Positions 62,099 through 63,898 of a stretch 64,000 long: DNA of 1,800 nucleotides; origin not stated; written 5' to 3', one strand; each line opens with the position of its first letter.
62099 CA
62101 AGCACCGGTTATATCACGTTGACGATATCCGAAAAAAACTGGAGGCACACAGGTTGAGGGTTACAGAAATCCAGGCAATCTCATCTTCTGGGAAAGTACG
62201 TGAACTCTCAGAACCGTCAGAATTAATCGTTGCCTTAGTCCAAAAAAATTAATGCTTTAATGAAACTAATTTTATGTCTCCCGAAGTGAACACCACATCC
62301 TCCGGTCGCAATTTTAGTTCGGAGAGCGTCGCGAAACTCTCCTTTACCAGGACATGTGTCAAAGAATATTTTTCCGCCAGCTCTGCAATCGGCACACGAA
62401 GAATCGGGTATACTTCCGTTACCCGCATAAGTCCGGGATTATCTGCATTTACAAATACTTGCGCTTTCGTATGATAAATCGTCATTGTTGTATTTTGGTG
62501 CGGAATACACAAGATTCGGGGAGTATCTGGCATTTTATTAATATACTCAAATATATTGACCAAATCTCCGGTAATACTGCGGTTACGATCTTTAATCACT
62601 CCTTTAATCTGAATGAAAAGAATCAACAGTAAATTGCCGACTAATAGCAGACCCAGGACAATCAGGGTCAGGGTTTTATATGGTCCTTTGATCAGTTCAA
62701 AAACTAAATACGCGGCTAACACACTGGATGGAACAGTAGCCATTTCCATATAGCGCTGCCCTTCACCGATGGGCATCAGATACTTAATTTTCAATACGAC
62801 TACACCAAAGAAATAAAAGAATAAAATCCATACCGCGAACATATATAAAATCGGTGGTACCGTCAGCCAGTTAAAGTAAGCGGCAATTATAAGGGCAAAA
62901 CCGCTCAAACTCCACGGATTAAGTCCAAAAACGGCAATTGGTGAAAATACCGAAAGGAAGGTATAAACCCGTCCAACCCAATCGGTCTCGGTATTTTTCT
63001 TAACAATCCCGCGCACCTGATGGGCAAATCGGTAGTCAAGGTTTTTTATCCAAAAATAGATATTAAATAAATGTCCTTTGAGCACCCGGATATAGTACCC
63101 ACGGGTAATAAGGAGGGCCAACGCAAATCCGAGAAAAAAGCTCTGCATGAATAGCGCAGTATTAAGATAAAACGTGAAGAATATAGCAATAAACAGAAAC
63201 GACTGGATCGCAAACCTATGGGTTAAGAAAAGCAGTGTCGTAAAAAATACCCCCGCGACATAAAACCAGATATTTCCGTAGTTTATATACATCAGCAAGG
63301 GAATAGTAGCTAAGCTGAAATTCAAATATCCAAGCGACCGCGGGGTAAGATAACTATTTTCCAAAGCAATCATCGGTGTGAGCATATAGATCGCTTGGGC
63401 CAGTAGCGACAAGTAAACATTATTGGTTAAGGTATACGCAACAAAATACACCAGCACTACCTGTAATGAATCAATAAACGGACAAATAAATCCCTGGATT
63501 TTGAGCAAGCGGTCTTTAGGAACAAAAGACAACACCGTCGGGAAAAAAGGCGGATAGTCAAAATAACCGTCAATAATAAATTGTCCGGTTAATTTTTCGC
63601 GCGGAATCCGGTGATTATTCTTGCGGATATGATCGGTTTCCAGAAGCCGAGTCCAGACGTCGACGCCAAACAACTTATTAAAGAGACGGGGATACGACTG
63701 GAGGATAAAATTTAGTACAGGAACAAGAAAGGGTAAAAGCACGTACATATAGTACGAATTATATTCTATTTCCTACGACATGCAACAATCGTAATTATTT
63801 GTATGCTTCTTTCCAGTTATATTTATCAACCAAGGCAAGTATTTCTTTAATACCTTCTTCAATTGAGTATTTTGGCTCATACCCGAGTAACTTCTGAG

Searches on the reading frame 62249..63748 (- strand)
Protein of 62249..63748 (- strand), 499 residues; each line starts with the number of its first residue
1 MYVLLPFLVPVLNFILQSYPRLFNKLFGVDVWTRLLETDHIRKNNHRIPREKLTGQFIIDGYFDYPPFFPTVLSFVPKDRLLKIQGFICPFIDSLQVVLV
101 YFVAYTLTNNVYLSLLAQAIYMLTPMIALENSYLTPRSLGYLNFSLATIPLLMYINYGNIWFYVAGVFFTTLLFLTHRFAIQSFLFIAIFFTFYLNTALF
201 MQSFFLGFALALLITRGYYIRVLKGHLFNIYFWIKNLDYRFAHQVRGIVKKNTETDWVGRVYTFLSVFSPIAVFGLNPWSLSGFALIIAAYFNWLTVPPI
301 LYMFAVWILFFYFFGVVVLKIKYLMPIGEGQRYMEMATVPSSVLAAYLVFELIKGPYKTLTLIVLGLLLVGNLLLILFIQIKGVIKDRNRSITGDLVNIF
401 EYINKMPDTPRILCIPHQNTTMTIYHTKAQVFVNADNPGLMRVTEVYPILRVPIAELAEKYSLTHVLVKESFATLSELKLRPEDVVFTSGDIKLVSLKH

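Call 53: search_protein_families(library=pfam, proteins=[window:62249-63748:-], max_evalue=0.01)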
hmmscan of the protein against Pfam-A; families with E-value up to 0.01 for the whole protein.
window:62249-63748:- (499 aa): 0 families
